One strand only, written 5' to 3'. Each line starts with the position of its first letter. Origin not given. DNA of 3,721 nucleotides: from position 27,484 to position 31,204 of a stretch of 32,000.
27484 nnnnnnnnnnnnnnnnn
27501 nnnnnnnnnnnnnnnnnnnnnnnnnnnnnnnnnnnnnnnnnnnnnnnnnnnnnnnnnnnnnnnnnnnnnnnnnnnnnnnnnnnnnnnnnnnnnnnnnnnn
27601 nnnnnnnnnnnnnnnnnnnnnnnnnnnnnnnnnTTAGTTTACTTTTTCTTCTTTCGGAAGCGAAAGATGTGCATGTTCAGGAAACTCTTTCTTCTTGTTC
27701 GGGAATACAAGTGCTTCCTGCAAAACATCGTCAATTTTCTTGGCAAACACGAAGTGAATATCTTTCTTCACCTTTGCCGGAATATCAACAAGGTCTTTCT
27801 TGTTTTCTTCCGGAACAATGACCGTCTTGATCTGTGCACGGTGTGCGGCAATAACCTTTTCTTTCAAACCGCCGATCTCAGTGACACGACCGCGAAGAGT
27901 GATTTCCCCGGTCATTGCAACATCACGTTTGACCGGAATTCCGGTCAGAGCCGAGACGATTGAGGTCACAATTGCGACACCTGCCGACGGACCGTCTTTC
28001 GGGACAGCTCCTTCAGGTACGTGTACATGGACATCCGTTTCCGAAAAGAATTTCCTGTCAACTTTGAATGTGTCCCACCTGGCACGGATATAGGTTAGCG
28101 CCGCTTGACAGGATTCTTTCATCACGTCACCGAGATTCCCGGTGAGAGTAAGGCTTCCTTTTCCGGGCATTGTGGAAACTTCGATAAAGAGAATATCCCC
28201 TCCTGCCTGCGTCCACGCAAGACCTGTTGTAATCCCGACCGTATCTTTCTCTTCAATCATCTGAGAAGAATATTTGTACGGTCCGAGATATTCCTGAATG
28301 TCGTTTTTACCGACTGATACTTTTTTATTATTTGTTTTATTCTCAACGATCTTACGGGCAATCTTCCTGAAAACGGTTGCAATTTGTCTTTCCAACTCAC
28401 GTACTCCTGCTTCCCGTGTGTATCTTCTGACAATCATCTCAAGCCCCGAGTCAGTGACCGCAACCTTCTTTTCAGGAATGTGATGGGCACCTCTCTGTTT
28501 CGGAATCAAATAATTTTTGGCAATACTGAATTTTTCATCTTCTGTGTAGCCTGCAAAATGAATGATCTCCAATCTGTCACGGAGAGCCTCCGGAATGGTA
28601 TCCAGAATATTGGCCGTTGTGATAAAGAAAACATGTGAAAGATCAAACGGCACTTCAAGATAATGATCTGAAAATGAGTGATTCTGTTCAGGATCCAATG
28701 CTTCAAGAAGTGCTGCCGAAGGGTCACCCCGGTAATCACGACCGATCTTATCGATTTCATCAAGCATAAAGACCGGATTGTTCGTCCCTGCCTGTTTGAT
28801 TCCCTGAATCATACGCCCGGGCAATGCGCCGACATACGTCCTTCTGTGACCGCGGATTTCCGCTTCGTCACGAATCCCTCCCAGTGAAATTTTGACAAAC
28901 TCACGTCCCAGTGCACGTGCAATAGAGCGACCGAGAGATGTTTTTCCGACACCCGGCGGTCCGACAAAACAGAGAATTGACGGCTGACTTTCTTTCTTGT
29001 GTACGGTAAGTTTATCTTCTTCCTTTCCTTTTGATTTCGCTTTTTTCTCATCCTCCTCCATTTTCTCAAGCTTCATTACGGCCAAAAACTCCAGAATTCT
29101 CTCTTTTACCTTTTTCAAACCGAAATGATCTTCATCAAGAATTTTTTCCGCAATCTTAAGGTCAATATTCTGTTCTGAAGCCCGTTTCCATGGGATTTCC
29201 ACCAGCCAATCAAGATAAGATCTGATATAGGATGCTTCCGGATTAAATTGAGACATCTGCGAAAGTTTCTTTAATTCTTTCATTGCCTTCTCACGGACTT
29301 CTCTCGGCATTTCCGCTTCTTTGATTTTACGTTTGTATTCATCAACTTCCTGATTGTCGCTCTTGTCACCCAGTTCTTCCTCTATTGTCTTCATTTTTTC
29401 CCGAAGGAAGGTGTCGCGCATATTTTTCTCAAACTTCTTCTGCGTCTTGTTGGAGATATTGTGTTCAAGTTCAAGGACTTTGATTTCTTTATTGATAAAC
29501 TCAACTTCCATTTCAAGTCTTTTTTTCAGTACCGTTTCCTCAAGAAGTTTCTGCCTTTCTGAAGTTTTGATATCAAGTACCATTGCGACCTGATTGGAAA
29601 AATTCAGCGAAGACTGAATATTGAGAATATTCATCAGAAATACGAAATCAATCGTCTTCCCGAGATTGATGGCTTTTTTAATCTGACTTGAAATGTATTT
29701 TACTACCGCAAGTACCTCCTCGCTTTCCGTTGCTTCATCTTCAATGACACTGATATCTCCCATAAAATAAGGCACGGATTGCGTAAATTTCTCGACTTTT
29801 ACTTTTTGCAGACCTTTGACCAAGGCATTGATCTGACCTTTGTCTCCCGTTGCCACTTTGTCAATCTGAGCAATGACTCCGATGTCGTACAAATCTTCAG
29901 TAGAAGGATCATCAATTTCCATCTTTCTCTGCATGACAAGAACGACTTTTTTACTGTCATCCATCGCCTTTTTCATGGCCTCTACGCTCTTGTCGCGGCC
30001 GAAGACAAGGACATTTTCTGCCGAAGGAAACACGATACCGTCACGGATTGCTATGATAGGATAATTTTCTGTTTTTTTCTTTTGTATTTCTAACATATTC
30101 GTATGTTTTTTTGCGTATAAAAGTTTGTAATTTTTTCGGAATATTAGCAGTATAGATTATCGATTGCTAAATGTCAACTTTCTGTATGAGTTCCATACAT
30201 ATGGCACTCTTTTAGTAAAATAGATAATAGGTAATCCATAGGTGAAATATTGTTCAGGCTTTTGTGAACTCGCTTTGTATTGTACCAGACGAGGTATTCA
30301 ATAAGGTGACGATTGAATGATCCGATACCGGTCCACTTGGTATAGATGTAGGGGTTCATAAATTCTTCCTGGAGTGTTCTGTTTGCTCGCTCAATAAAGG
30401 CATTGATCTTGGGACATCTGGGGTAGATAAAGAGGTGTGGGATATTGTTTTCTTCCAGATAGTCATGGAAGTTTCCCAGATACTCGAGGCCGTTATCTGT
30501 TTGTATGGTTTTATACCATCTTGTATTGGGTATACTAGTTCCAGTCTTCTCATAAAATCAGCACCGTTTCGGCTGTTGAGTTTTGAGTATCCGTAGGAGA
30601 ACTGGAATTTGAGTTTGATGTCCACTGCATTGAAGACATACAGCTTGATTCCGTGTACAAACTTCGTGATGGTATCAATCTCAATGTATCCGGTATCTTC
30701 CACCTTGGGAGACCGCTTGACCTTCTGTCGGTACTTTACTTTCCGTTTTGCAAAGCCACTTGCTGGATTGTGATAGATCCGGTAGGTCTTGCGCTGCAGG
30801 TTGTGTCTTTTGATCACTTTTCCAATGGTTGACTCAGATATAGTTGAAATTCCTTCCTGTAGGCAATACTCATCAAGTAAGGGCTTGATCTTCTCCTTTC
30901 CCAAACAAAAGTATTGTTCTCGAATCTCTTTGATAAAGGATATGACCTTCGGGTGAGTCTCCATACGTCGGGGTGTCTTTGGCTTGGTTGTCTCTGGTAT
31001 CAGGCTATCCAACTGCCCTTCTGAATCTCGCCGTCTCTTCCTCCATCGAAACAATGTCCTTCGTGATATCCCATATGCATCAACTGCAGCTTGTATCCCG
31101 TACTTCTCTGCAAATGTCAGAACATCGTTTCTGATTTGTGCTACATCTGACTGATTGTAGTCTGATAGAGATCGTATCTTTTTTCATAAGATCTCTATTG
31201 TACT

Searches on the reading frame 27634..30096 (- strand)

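Call 28: search_protein_families(library=pfam, proteins=[window:27634-30096:-])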
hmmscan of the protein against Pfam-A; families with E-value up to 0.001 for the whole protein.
window:27634-30096:- (820 aa): 7 families
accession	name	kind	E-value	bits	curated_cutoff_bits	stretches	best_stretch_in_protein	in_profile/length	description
PF05362.19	Lon_C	-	4.9e-93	310.8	21.1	1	595-797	2-204/205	Lon protease (S16) C-terminal proteolytic domain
PF02190.22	LON_substr_bdg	-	1.2e-39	136.8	28.7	1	12-203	2-200/200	ATP-dependent protease La (LON) substrate-binding domain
PF00004.35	AAA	-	7.7e-26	91.5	21.2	1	375-514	1-128/131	ATPase family associated with various cellular activities (AAA)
PF22667.2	Lon_lid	-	3.2e-20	72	27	1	537-589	2-54/57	Lon protease AAA+ ATPase lid domain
PF13541.12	ChlI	-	1.8e-09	38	27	1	638-765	1-121/121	Subunit ChlI of Mg-chelatase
PF07728.20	AAA_5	-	3.6e-08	33.9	22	1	375-509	2-139/139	AAA domain (dynein-related subfamily)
PF13401.12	AAA_22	-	2.1e-05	25.3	27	1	370-492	3-122/130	AAA domain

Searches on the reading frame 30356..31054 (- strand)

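Call 28: search_protein_families(library=pfam, proteins=[window:30356-31054:-])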
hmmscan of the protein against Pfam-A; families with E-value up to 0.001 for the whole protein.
window:30356-31054:- (232 aa): 1 family
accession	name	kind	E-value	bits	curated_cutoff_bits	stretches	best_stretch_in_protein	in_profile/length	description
PF13565.12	HTH_32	-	0.00027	21.9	33.7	1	3-80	4-72/73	Homeodomain-like domain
